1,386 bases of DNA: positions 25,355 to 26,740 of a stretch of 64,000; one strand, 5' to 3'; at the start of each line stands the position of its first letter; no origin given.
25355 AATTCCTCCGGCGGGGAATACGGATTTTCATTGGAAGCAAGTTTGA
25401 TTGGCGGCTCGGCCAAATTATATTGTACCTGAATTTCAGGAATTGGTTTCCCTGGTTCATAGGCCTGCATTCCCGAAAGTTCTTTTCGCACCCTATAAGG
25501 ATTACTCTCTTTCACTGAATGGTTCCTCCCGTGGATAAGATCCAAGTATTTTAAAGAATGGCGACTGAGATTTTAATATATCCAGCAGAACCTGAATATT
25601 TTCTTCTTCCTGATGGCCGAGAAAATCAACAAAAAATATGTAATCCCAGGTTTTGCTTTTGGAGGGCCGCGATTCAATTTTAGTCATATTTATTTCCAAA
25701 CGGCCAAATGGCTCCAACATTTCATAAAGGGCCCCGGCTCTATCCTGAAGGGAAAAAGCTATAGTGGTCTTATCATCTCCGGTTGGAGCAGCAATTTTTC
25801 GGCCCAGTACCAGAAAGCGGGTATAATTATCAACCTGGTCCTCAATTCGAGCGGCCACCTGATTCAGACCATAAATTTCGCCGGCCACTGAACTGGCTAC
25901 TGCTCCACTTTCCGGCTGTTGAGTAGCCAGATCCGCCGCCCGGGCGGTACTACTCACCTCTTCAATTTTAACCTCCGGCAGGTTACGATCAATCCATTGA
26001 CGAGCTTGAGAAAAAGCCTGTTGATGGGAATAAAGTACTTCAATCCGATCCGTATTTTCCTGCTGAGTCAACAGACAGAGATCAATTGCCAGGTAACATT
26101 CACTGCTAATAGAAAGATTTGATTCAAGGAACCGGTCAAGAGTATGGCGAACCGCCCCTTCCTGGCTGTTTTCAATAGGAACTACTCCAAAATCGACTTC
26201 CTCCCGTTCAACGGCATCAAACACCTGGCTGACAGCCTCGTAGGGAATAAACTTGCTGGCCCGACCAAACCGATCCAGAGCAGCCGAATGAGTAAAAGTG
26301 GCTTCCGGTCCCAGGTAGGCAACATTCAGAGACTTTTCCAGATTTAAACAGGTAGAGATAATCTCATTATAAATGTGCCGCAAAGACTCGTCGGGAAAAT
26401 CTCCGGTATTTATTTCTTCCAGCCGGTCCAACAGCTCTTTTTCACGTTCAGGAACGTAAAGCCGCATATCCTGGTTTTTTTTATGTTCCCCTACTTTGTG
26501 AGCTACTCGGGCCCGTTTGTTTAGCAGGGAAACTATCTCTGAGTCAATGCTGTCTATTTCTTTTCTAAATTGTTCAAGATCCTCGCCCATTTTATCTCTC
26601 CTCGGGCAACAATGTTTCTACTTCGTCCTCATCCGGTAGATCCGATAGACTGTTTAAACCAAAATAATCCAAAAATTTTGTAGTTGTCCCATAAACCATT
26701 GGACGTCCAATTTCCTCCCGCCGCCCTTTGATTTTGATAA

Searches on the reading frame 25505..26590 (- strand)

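Call 80: search_protein_families(library=pfam, proteins=[window:25505-26590:-], max_evalue=0.0001)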
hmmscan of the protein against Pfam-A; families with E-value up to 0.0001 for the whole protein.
window:25505-26590:- (362 aa): 3 families
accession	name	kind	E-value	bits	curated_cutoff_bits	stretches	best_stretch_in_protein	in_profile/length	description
PF00800.23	PDT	-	4.6e-59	199.7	25.2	1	90-265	1-179/181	Prephenate dehydratase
PF01817.26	CM_2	-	2e-24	86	27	1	9-86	2-80/80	Chorismate mutase type II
PF01842.31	ACT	-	2.1e-08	34.2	27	1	275-331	1-56/66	ACT domain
